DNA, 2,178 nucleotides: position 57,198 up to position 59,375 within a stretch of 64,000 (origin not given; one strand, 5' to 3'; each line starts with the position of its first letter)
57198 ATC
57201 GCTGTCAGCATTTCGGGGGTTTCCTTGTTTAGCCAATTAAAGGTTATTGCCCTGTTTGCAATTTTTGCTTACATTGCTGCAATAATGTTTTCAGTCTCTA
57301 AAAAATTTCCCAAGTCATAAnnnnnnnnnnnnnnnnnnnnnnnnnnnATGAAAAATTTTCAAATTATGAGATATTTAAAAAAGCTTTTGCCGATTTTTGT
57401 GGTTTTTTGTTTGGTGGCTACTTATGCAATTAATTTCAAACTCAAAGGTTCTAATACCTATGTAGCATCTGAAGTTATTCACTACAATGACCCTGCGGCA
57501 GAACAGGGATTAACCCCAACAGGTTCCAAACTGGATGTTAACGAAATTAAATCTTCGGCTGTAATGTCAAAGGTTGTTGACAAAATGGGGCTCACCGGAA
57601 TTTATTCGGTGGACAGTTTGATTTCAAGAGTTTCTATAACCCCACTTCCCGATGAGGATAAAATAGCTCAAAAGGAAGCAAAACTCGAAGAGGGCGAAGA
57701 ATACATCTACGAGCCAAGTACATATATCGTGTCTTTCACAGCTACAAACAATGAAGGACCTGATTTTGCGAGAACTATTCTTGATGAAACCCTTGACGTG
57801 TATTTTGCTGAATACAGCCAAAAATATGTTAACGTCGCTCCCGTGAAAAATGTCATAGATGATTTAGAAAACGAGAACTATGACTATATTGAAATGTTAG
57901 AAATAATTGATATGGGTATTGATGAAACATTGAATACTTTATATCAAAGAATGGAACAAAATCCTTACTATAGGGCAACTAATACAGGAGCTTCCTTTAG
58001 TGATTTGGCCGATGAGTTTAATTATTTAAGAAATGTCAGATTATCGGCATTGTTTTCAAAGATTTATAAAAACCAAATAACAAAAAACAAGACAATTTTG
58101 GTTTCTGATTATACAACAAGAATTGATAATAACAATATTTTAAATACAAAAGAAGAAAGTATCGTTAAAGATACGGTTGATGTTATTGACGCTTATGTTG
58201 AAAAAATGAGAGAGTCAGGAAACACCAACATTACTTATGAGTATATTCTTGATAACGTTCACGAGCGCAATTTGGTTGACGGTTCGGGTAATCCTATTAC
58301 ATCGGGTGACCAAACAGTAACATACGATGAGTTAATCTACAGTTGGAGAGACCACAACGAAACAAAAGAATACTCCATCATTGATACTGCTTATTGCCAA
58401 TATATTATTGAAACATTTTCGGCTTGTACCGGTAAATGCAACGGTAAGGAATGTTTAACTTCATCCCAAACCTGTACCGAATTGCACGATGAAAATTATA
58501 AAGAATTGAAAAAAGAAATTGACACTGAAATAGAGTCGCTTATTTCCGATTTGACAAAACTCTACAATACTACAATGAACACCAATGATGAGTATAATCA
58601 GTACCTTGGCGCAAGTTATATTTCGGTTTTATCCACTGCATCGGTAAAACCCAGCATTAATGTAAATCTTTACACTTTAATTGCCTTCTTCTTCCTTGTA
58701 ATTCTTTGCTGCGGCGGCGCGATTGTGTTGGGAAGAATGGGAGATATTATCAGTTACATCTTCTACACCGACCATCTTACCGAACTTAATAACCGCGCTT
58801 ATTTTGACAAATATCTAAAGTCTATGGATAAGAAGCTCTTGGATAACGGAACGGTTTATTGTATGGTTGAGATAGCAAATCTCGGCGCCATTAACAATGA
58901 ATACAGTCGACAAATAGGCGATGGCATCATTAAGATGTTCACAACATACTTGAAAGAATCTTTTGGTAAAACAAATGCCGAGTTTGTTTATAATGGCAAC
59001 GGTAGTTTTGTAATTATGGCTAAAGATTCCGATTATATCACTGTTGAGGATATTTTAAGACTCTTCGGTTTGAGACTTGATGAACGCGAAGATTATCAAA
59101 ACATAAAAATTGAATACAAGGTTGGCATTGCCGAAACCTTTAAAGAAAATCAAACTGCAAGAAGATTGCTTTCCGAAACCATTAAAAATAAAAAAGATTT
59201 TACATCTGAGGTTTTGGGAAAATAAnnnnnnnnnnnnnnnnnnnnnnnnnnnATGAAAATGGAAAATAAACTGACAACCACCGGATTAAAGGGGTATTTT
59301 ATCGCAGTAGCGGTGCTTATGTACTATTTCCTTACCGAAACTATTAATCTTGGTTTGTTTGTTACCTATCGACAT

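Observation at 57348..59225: Chain-length-determinant (PCP/Wzz) protein fused to a degenerate GGDEF domain, in a cluster with no tyrosine-kinase module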

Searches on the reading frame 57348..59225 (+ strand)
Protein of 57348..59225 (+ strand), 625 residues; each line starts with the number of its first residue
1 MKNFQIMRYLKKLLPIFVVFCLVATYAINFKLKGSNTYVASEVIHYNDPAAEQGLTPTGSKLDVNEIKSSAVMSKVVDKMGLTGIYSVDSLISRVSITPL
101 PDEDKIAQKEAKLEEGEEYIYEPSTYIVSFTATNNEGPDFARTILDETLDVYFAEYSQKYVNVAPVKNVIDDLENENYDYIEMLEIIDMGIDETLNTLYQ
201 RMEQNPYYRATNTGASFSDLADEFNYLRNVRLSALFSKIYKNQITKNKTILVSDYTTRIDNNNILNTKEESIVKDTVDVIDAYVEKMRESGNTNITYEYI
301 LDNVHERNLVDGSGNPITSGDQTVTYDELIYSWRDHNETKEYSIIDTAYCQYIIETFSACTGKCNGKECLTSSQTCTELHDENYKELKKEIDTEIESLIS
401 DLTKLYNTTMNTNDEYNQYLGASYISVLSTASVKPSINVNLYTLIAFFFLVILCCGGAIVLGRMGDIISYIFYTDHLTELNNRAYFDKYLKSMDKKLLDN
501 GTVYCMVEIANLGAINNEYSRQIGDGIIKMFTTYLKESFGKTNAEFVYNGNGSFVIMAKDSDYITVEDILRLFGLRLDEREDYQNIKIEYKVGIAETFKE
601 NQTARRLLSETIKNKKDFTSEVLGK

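Call 3: search_protein_families(library=pfam, proteins=[window:57348-59225:+], max_evalue=10)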
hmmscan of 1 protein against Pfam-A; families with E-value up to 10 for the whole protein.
window:57348-59225:+ (625 aa): 5 families
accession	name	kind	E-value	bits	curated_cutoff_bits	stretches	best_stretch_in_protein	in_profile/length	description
PF00990.26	GGDEF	-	1.8e-10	41.3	23.8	1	473-610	2-146/161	Diguanylate cyclase, GGDEF domain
PF23963.1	DUF7291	-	0.17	12.4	27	1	276-333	63-120/131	Family of unknown function (DUF7291)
PF23159.1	WH_Rok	-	0.21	12.2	27.6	1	385-413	19-47/58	Repressor Rok winged helix domain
PF16821.10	C_Hendra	-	0.23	11.8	30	1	243-286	108-151/153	C protein from hendra and measles viruses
PF19174.5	DUF5856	-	0.8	11.2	34.6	1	381-418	14-51/94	Family of unknown function (DUF5856)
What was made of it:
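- On GGDEF domain (PF00990): 41.3 bits against a cutoff of 23.8 (call 3).
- Checked: Pfam GGDEF PF00990 matches aa 473-610 with E=1.8e-10 and 41.3 bits, against a gathering cutoff of 23.8 (call 3).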

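Call 7: search_protein_families(library=ncbifam, proteins=[window:57348-59225:+], max_evalue=0.01)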
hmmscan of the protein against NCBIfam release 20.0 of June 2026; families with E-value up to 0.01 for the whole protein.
window:57348-59225:+ (625 aa): 13 families
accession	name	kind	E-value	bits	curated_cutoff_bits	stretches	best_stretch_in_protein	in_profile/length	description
NF007135.0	PRK09581.1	equivalog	2.3e-09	36.6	474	1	474-610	294-436/457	PleD family two-component system response regulator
NF051473.1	DigCycDgcsShew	equivalog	4.9e-08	32.7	400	1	474-607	137-269/291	diguanylate cyclase DgcS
TIGR00254.1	GGDEF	domain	7.9e-08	32.2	37.4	1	473-609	6-147/168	diguanylate cyclase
NF007380.0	PRK09894.1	equivalog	6.9e-07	28.9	256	1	474-602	131-261/296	diguanylate cyclase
NF047654.1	DiguCycDgcRLepto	equivalog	6.2e-06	25.3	500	1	472-595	133-261/295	diguanylate cyclase DgcR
NF038266.1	diguan_SiaD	equivalog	9.4e-06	25.2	290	1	471-602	93-228/252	biofilm regulation diguanylate cyclase SiaD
NF007423.1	PRK09966.1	equivalog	4.3e-05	22.6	325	1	474-608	241-379/390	diguanylate cyclase DgcN/YfiN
NF047872.1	GGDEF_GdpS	equivalog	5.8e-05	22.4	400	1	474-560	189-276/355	GGDEF domain-containing protein GdpS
NF050064.1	BlResRespRegCbrR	equivalog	0.00012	21.2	600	1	474-537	256-321/415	bile resistance response regulator CbrR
NF053781.1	cdiGMPphdstlr2612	equivalog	0.0018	15.9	1600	1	473-560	841-930/1268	Tlr1612 family c-di-GMP phosphodiesterase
TIGR04159.2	methbact_MbnB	equivalog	0.004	16.7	325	1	238-299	178-239/261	methanobactin biosynthesis protein MbnB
NF045673.1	c-di-GMPRcptLapD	equivalog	0.0049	15.2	1020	1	473-559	237-327/647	cyclic di-GMP receptor LapD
NF007474.0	PRK10060.1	equivalog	0.0093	14.2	782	0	453-570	217-334/663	cyclic di-GMP phosphodiesterase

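Call 8: find_homologous_proteins(query=window:57348-59225:+, max_evalue=0.001)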
Query window:57348-59225:+ (625 aa): 1205 proteins with E <= 0.001 among 8000 candidates; the best 120 are listed.
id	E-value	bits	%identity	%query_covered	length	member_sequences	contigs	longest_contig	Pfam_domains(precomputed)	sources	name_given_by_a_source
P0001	0.0e+0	1382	100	100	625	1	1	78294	PF00990.27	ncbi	-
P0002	0.0e+0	1378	100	100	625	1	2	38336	PF00990.27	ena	-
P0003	0.0e+0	1217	86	100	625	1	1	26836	PF00990.27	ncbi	-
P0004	0.0e+0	1211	85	99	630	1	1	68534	PF00990.27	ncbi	-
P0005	0.0e+0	1207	86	99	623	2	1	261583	PF00990.27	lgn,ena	-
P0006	0.0e+0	1205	86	99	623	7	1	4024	PF00990.27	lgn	-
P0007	0.0e+0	1205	85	100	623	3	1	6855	PF00990.27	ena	-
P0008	0.0e+0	1201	84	100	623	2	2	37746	PF00990.27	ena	-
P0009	0.0e+0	1199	86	100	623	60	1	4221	PF00990.27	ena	-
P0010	0.0e+0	1199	85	100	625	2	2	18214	PF00990.27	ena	-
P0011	0.0e+0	1199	84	100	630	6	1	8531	PF00990.27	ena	-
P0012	0.0e+0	1197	85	100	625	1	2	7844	PF00990.27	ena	-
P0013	0.0e+0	1197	83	100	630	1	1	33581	PF00990.27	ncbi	-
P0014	0.0e+0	1196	84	100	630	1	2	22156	PF00990.27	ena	-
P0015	0.0e+0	1196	86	100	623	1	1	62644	PF00990.27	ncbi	-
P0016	0.0e+0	1196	84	100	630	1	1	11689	PF00990.27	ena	-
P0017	0.0e+0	1195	85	100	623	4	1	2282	PF00990.27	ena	-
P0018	0.0e+0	1195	84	100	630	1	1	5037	PF00990.27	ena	-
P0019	0.0e+0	1193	85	100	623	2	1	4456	PF00990.27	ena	-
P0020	0.0e+0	1192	85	100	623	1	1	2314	PF00990.27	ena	-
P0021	0.0e+0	1191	84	100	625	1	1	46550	PF00990.27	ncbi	-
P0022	0.0e+0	1191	85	99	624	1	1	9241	PF00990.27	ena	-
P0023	0.0e+0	1190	85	100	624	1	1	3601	PF00990.27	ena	-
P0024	0.0e+0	1190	85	100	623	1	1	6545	PF00990.27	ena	-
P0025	0.0e+0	1189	85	99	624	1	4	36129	PF00990.27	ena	-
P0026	0.0e+0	1185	84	99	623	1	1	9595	PF00990.27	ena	-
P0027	0.0e+0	1182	85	100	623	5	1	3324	PF00990.27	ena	-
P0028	0.0e+0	1182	84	100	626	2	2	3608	PF00990.27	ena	-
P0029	0.0e+0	1175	84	100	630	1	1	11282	PF00990.27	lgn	-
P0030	0.0e+0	1172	84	100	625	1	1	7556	PF00990.27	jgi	jgi:diguanylate cyclase (GGDEF)-like protein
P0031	0.0e+0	1170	82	100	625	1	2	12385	PF00990.27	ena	-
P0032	0.0e+0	1168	83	99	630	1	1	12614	PF00990.27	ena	-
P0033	0.0e+0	1168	81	100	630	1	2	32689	PF00990.27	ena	-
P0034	0.0e+0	1168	82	100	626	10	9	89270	PF00990.27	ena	-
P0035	0.0e+0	1167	82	100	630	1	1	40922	PF00990.27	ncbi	-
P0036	0.0e+0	1166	82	100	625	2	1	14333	PF00990.27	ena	-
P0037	0.0e+0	1166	82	100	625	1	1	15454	PF00990.27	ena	-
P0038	0.0e+0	1165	82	100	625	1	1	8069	PF00990.27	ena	-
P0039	0.0e+0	1164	83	99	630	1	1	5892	PF00990.27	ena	-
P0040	0.0e+0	1161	83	99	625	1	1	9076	PF00990.27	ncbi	-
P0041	0.0e+0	1161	82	100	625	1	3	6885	PF00990.27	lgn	-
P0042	0.0e+0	1159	81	100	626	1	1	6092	PF00990.27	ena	-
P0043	0.0e+0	1158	82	99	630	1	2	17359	PF00990.27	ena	-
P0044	0.0e+0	1156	81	100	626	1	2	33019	PF00990.27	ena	-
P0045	0.0e+0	1155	83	99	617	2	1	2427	PF00990.27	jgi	-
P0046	0.0e+0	1154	83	100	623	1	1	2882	PF00990.27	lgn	-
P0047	0.0e+0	1154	82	100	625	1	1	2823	PF00990.27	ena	-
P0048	0.0e+0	1153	82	100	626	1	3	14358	PF00990.27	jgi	-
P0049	0.0e+0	1153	82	100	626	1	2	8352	PF00990.27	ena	-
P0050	0.0e+0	1153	81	99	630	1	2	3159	PF00990.27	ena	-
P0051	0.0e+0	1152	81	100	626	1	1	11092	PF00990.27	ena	-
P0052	0.0e+0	1152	81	100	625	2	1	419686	PF00990.27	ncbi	-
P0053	0.0e+0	1152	82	100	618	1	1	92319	PF00990.27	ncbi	-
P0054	0.0e+0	1152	81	100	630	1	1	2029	PF00990.27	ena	-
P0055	0.0e+0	1150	82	100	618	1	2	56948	PF00990.27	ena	-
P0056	0.0e+0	1150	81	100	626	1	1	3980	PF00990.27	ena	-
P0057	0.0e+0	1149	81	100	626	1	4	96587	PF00990.27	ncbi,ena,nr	ncbi:MAG: diguanylate cyclase [Clostridia bacterium]|nr:diguanylate cyclase [Clostridia bacterium]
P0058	0.0e+0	1149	82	100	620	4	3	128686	PF00990.27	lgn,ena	-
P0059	0.0e+0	1149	82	99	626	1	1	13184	PF00990.27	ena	-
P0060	0.0e+0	1148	80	100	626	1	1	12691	PF00990.27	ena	-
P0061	0.0e+0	1148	81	100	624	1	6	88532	PF00990.27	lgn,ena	-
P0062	0.0e+0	1148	81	100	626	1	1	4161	PF00990.27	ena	-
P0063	0.0e+0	1147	81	100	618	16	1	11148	PF00990.27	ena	-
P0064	0.0e+0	1145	81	100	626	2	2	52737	PF00990.27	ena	-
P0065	0.0e+0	1145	81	100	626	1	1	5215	PF00990.27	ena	-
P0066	0.0e+0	1144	81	100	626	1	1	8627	PF00990.27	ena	-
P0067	0.0e+0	1143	81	100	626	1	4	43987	PF00990.27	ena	-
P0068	0.0e+0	1142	81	100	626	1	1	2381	PF00990.27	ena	-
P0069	0.0e+0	1142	81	100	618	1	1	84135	PF00990.27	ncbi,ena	-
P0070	0.0e+0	1141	80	100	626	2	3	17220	PF00990.27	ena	-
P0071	0.0e+0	1141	81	100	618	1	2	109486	PF00990.27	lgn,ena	-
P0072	0.0e+0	1140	82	99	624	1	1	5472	PF00990.27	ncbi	-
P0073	0.0e+0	1140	81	100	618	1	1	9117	PF00990.27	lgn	-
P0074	0.0e+0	1139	82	100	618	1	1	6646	PF00990.27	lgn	-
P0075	0.0e+0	1138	80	100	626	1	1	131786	PF00990.27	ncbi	-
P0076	0.0e+0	1137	82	100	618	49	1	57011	PF00990.27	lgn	-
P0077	0.0e+0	1137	81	100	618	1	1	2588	PF00990.27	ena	-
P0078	0.0e+0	1136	81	100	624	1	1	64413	PF00990.27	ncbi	-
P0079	0.0e+0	1135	81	100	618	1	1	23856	PF00990.27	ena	-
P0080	0.0e+0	1135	80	100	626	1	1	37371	PF00990.27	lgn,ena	-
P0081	0.0e+0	1135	81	100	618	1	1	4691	PF00990.27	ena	-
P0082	0.0e+0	1135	80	100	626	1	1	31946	PF00990.27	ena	-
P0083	0.0e+0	1134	81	100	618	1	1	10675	PF00990.27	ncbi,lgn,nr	ncbi:MAG: diguanylate cyclase [Acutalibacteraceae bacterium]|nr:diguanylate cyclase [Acutalibacterac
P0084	0.0e+0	1134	81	100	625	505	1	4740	PF00990.27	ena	-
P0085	0.0e+0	1134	81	100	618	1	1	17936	PF00990.27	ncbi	-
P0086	0.0e+0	1133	81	100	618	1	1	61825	PF00990.27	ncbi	-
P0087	0.0e+0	1133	81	100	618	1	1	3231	PF00990.27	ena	-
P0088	0.0e+0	1133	81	100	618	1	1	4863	PF00990.27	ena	-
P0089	0.0e+0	1133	82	100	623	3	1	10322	PF00990.27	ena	-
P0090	0.0e+0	1132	80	99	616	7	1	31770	PF00990.27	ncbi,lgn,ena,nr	ncbi:MAG: GGDEF domain-containing protein [Oscillospiraceae bacterium]|nr:GGDEF domain-containing pr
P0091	0.0e+0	1132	81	100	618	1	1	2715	PF00990.27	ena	-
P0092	0.0e+0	1132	81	100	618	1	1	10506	PF00990.27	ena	-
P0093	0.0e+0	1132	81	100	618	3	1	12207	PF00990.27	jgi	jgi:diguanylate cyclase (GGDEF)-like protein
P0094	0.0e+0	1132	81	100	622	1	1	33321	PF00990.27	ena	-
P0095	0.0e+0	1132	80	99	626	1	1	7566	PF00990.27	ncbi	-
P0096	0.0e+0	1132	81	100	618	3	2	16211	PF00990.27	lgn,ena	-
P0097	0.0e+0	1131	81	100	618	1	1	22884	PF00990.27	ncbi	-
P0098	0.0e+0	1131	81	100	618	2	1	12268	PF00990.27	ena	-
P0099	0.0e+0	1131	81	100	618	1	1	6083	PF00990.27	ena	-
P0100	0.0e+0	1131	81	100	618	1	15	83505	PF00990.27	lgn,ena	-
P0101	0.0e+0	1130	81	100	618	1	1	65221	PF00990.27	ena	-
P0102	0.0e+0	1130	81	100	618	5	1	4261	PF00990.27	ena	-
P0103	0.0e+0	1130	81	99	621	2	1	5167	PF00990.27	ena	-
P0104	0.0e+0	1129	81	99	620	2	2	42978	PF00990.27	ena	-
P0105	0.0e+0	1129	80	100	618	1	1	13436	PF00990.27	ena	-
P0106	0.0e+0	1129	79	100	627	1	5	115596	PF00990.27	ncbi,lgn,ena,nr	ncbi:MAG: diguanylate cyclase [Clostridia bacterium]|nr:diguanylate cyclase [Clostridia bacterium]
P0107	0.0e+0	1129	81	100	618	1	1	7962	PF00990.27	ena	-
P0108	0.0e+0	1129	81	100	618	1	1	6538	PF00990.27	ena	-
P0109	0.0e+0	1129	80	99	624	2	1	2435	PF00990.27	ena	-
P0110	0.0e+0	1128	81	99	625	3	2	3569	PF00990.27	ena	-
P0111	0.0e+0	1128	81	100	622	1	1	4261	PF00990.27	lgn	-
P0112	0.0e+0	1127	80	100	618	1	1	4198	PF00990.27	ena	-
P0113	0.0e+0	1127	81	99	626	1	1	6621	PF00990.27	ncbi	-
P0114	0.0e+0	1127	80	100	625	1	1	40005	PF00990.27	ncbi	-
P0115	0.0e+0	1126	78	100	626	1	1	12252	PF00990.27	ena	-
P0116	0.0e+0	1125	79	99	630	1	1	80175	PF00990.27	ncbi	-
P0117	0.0e+0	1125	82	99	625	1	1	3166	PF00990.27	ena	-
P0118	0.0e+0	1125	81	100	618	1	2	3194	PF00990.27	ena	-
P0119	0.0e+0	1125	80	100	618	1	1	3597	PF00990.27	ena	-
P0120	0.0e+0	1125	80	99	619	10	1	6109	PF00990.27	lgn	-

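Call 10: search_solved_structures(query=window:57348-59225:+, max_evalue=1, show_alignments=2)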
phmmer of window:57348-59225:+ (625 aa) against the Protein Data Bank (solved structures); distinct sequences matched with E-value up to 1: 22.
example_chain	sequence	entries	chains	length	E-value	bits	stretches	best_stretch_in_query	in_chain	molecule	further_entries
4urs_A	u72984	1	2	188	5.2e-05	25.6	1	465-608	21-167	DIGUANYLATE CYCLASE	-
6zxb_A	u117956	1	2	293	0.00017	23.9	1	468-570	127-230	Putative GGDEF/response regulator receiver domain protein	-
6zxc_A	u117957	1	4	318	0.00021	23.6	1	468-570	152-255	Putative GGDEF/response regulator receiver domain protein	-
6zxm_A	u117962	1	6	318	0.00023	23.5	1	468-570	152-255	Putative GGDEF/response regulator receiver domain protein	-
9p6j_A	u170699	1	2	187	0.00027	23.3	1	474-532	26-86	diguanylate cyclase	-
9g86_A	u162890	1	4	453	0.0026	20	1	472-609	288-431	Response regulator PleD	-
9g85_A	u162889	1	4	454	0.0026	20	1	472-609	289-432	Response regulator PleD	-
2wb4_A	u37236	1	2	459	0.0027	19.9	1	472-609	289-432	DIGUANYLATE CYCLASE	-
1w25_A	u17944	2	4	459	0.0027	19.9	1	472-609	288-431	STALKED-CELL DIFFERENTIATION CONTROLLING PROTEIN | RESPONSE REGULATOR PLED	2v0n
4urq_U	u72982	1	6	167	0.0047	19.2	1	475-608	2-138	DIGUANYLATE CYCLASE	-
4urg_A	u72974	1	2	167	0.0091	18.2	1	475-608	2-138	DIGUANYLATE CYCLASE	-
3mtk_A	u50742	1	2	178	0.035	16.3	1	469-609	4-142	Diguanylate cyclase/phosphodiesterase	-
8qj3_A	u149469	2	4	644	0.08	15.1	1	468-578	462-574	Ammonium transporter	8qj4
8qpf_A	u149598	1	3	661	0.084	15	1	468-578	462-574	Ammonium transporter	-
6tts_A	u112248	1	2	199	0.12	14.5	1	472-557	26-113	GGDEF diguanylate cyclase DgcB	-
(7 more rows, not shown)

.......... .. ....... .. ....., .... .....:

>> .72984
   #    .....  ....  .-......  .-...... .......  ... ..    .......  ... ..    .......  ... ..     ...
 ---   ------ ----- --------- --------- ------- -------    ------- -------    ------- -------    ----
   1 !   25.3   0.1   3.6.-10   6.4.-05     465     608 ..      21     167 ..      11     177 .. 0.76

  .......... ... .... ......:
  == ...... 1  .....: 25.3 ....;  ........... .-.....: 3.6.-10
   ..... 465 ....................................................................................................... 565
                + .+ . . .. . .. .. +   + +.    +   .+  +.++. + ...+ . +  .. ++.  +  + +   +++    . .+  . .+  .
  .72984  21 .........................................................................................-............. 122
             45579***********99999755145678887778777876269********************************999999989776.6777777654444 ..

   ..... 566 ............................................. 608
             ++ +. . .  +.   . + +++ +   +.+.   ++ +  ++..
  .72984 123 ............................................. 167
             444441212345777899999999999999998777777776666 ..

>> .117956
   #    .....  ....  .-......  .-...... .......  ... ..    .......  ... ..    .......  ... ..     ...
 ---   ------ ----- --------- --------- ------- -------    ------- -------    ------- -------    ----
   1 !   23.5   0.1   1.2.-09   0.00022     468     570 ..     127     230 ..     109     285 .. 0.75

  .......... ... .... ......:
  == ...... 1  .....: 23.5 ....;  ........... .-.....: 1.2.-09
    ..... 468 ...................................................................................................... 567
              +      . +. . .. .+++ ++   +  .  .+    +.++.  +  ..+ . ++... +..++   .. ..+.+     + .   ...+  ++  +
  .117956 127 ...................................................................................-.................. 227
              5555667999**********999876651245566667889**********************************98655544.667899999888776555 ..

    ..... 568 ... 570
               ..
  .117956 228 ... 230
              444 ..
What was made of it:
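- Checked: The best PDB sequence hit is a T. maritima DGC, 4urs, at E=5e-5 (call 10).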

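Call 11: find_encoding_contigs(protein=window:57348-59225:+, flank=10000, max_places=4)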
Protein window:57348-59225:+ (625 aa): no gene with exactly this product is on record in the collection.

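Call 12: find_encoding_contigs(protein=P0001, flank=10000, max_places=4)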
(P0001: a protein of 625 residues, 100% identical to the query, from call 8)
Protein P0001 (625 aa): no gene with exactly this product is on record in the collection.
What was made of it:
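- Tried and rejected: Neither is on record (calls 11, 12).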
